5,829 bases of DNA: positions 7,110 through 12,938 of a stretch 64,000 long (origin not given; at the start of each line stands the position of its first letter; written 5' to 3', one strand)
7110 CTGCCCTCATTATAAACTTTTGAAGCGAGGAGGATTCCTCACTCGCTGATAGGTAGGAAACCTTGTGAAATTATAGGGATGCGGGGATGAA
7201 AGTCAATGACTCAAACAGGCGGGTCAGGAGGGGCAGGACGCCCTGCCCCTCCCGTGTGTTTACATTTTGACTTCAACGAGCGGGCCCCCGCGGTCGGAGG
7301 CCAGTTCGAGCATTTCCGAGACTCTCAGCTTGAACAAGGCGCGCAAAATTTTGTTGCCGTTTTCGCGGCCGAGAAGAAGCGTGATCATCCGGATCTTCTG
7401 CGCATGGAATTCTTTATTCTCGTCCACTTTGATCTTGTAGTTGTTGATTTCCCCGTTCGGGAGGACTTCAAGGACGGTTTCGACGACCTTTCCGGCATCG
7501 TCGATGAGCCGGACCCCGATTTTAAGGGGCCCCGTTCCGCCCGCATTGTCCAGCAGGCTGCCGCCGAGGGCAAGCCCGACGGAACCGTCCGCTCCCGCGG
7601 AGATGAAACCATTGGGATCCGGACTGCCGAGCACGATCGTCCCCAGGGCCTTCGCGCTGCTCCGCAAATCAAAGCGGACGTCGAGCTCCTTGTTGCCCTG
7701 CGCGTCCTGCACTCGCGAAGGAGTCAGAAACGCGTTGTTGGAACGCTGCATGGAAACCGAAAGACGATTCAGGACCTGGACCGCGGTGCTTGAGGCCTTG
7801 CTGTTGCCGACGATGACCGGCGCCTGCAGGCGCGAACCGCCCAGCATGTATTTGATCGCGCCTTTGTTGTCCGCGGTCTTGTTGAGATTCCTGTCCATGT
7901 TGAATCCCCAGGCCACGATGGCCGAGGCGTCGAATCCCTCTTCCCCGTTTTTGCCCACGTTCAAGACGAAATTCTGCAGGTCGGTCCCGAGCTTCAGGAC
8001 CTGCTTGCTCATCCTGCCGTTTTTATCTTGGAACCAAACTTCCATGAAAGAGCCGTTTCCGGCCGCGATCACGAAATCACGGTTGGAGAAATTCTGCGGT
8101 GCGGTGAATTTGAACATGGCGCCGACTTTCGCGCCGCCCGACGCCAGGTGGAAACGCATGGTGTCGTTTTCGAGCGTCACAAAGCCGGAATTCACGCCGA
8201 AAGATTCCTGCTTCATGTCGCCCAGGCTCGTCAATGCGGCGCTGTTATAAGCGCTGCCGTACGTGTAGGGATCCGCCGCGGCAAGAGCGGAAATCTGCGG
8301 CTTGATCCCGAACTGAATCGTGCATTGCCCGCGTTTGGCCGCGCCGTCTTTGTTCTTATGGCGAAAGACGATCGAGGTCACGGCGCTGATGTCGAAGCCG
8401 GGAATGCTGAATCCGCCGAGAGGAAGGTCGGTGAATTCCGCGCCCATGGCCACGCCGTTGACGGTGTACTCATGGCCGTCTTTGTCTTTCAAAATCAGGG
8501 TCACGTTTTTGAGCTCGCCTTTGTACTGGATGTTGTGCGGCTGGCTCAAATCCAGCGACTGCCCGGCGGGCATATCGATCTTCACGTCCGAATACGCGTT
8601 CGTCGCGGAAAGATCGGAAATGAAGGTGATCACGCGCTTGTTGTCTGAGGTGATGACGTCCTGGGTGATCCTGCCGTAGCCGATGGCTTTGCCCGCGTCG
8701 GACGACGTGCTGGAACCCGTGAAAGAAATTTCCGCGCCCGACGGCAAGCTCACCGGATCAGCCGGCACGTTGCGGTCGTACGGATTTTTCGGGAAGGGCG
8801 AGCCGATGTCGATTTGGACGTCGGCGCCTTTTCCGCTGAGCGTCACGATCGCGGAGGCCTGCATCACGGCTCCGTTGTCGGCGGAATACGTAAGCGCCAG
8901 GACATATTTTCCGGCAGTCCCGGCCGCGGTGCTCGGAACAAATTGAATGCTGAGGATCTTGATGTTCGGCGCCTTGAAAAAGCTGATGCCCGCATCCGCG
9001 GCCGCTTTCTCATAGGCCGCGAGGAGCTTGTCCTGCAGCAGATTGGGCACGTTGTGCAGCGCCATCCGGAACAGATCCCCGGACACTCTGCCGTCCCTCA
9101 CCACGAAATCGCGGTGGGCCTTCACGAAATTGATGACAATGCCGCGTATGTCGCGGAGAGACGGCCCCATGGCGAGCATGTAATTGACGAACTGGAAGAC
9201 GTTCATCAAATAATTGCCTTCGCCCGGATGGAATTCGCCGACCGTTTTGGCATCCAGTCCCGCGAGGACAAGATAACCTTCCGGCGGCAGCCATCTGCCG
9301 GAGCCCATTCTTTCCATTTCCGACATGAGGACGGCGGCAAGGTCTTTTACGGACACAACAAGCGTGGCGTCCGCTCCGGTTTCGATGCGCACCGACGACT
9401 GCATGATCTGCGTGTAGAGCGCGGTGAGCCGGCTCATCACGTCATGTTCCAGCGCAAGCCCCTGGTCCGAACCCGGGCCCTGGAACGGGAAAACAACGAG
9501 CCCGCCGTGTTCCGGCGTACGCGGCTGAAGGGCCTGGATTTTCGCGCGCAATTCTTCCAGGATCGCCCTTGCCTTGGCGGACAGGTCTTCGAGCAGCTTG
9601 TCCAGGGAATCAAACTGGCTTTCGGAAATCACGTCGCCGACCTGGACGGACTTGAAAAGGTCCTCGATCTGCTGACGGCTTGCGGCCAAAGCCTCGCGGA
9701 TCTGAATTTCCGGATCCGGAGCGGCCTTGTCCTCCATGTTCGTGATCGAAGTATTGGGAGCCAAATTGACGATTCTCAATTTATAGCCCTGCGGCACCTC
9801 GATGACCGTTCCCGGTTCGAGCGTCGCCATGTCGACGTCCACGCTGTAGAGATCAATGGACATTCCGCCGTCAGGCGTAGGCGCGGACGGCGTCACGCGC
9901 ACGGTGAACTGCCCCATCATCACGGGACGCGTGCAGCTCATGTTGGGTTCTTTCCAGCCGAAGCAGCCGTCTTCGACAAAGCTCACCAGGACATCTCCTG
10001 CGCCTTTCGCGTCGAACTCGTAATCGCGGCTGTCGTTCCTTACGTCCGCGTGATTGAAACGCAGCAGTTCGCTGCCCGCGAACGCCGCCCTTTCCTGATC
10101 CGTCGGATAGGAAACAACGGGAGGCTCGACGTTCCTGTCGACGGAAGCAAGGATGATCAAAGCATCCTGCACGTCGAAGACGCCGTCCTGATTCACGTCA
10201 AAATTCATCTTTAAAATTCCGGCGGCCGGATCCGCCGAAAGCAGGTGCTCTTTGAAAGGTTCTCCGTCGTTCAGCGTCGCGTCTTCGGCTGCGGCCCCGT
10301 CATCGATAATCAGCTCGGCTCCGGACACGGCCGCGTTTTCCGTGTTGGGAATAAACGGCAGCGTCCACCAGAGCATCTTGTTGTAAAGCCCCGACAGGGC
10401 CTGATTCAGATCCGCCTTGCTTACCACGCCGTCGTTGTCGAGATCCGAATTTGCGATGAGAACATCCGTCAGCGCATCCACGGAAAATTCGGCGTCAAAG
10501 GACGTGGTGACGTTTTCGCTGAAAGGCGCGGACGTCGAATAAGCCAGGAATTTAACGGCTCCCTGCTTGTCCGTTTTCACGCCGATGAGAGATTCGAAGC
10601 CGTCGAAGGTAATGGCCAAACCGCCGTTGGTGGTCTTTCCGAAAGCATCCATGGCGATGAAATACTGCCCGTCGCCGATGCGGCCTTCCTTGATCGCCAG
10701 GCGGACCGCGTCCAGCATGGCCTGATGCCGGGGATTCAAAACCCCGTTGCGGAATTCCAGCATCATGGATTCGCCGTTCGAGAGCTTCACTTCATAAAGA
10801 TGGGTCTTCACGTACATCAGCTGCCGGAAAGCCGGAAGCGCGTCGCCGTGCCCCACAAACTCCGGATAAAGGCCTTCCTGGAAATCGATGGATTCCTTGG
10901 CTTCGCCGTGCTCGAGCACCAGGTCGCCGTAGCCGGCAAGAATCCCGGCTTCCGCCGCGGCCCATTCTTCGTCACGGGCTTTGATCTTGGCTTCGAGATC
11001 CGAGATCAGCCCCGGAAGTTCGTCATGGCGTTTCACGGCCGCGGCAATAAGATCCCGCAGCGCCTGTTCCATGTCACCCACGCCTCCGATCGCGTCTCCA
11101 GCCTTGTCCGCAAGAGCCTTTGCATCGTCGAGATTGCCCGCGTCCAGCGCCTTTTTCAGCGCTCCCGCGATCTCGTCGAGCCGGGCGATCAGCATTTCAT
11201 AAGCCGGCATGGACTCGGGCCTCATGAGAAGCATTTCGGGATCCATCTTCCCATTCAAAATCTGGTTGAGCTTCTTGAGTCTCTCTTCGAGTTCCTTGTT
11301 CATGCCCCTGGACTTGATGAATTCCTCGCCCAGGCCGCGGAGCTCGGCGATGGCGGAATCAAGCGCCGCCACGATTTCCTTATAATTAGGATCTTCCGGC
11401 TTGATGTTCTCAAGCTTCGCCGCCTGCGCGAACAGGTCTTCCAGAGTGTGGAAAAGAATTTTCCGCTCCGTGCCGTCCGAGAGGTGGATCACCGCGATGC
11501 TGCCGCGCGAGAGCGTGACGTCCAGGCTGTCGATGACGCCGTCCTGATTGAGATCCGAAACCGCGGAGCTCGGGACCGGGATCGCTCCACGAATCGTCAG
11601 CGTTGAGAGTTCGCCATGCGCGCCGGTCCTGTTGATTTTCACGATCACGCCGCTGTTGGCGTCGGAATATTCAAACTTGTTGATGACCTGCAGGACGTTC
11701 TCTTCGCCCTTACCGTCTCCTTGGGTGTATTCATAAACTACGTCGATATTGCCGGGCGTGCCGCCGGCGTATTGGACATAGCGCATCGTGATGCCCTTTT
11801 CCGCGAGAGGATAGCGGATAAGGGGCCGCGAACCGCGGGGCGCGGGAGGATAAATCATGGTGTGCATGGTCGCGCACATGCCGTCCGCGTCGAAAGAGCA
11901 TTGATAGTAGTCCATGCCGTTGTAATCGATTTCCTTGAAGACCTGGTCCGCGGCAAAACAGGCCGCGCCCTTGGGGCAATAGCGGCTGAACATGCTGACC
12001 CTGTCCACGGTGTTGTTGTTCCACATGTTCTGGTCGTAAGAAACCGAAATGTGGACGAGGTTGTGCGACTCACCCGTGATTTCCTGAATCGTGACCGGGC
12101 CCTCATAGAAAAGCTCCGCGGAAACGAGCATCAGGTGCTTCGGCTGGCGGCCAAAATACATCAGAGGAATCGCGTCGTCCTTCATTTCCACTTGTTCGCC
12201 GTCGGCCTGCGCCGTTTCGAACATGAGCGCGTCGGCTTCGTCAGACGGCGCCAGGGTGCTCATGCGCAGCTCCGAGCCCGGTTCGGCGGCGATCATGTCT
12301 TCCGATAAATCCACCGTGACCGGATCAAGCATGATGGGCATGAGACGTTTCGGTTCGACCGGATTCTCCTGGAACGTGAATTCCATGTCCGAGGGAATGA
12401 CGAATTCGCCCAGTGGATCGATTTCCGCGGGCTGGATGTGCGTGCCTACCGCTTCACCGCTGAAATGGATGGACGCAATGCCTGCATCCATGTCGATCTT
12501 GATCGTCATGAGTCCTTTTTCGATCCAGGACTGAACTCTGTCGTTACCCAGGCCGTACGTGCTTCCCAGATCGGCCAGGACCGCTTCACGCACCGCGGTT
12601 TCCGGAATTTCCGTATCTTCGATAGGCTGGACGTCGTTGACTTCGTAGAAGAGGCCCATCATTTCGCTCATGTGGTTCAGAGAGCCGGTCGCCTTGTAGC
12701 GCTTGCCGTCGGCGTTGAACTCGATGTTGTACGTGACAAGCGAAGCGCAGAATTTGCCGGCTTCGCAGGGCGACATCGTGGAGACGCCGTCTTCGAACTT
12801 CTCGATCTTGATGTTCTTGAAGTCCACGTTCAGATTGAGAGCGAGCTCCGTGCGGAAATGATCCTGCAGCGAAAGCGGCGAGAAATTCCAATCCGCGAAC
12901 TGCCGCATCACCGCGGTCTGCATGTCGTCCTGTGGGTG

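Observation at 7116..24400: Secreted-repeat-protein locus with its own LytS/LytTR two-component system upstream of tRNA-Phe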

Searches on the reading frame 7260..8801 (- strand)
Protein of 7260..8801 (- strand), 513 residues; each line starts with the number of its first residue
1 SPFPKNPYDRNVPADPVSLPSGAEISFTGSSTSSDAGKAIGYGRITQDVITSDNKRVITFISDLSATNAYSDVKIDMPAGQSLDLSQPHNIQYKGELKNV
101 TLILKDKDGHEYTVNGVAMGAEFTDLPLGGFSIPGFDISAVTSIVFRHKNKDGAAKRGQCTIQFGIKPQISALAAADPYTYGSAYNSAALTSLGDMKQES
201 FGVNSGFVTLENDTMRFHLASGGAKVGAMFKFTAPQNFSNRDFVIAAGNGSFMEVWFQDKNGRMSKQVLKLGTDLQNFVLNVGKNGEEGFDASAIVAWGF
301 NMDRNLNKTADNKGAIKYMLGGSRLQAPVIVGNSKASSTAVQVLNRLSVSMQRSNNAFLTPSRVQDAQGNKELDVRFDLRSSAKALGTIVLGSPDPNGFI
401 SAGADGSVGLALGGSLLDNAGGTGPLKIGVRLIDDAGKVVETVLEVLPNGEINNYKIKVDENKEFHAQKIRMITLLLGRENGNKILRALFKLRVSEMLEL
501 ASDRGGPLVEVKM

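Call 60: predict_structure(protein=window:7260-8801:-)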
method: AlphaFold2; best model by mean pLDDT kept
length: 513 residues; sequences in the alignment: 1
mean_pLDDT: 38.0   pTM: 0.28
mean pLDDT of the five models: 38.0, 36.6, 36.5, 36.3, 36.1
residues with pLDDT >= 90: 0; 70-90: 5; 50-70: 73; < 50: 435
segments of 3 or more residues with pLDDT < 50: 1-55, 78-81, 86-89, 115-139, 165-252, 256-443, 445-513
pLDDT, mean of each block of 10 residues (from residue 1): 31 28 42 39 43 49 54 54 49 57 68 52 38 43 63 58 44 26 22 24 28 30 31 39 40 46 45 38 36 31 28 26 26 24 26 27 28 36 32 34 35 41 45 40 46 42 33 30 35 30 29 25
secondary structure, 60 per line:
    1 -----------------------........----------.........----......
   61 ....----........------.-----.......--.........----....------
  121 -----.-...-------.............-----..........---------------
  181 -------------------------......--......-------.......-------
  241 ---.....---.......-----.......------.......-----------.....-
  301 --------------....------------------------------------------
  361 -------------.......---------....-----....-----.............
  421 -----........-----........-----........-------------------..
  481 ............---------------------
elements in order: E24-31 E42-50 E55-64 E69-76 E89-95 E98-106 E111-114 E141-150 E156-165 E206-211 E214-219 E227-233 E244-248 E252-258 E264-270 E277-283 E295-299 H315-318 E374-380 E390-393 E399-402 E408-413 H414-420 E426-433 E439-446 E452-459 H479-492

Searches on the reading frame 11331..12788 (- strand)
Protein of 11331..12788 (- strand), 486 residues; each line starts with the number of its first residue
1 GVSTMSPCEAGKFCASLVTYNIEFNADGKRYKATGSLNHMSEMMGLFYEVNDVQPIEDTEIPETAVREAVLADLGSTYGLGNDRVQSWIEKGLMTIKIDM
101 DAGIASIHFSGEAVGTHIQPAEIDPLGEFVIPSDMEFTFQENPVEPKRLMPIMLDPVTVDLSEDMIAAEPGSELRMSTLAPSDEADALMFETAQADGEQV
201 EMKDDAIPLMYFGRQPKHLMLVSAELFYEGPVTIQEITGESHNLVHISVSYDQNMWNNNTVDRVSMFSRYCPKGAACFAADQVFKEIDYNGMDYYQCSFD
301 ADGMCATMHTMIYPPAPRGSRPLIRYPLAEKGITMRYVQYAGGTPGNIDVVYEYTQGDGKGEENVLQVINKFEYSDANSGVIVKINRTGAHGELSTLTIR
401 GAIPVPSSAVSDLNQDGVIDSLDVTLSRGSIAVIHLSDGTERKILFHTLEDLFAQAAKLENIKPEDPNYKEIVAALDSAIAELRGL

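Call 37: find_homologous_proteins(query=window:11331-12788:-, max_evalue=0.001)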
Query seq(486 aa): 8000 candidates shared short words with the query, none scored E <= 0.001.

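Call 96: search_solved_structures(query=A4, max_evalue=1)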
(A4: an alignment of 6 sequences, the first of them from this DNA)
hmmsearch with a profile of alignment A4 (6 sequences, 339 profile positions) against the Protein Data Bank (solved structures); distinct sequences matched with E-value up to 1: 0.
